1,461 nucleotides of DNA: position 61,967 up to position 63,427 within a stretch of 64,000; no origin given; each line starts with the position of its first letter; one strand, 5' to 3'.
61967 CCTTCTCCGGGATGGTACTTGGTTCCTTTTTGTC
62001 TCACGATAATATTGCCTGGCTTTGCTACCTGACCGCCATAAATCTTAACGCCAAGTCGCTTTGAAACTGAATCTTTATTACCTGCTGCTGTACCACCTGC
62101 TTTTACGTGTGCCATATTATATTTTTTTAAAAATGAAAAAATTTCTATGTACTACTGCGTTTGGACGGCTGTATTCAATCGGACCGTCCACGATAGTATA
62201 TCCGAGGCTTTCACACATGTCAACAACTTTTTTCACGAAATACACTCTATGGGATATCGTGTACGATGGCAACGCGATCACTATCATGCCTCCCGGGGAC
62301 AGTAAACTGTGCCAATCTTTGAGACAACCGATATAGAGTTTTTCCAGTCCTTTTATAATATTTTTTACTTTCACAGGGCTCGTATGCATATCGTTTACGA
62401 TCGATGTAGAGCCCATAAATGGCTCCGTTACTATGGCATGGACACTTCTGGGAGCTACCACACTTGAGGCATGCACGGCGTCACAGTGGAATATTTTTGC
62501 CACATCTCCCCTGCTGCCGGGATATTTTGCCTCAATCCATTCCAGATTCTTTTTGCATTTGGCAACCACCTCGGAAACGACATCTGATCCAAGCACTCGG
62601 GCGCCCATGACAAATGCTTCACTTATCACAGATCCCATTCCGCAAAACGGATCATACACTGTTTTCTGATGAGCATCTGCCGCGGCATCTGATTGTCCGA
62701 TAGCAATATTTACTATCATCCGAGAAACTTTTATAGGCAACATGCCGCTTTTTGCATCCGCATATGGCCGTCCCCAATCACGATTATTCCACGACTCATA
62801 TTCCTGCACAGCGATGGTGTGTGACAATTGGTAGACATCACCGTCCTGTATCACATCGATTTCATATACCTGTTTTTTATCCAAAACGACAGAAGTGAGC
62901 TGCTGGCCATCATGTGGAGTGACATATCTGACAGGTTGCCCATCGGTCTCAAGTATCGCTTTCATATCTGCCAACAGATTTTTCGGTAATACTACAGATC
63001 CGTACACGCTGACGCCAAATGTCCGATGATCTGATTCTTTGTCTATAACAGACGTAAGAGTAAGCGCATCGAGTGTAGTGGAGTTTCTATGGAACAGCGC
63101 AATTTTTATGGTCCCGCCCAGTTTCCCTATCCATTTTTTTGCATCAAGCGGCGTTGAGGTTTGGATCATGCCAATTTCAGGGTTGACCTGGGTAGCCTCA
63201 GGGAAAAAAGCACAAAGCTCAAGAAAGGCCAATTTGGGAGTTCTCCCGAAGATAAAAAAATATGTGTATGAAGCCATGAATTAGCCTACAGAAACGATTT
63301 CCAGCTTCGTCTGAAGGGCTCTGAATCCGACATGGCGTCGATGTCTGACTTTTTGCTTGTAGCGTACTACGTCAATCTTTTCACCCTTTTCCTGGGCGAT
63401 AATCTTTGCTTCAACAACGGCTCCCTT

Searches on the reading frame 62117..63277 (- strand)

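Call 5: search_protein_families(library=pfam, proteins=[window:62117-63277:-], max_evalue=0.01)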
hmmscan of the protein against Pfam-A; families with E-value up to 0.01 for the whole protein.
window:62117-63277:- (386 aa): 5 families
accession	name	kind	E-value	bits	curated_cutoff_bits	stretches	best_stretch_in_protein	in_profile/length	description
PF01170.24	UPF0020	-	0.00013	22.1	22.3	1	199-246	24-97/197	RMKL-like, methyltransferase domain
PF11599.14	AviRa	-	0.0017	18.3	25.7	1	177-248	27-100/232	RRNA methyltransferase AviRa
PF01555.25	N6_N4_Mtase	-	0.0024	18.3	26.7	0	204-238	182-216/221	DNA methylase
PF13847.12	Methyltransf_31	-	0.0056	16.8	27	0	204-246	4-49/145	Methyltransferase domain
PF02086.21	MethyltransfD12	-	0.0084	16.3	22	0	203-240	20-57/253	D12 class N6 adenine-specific DNA methyltransferase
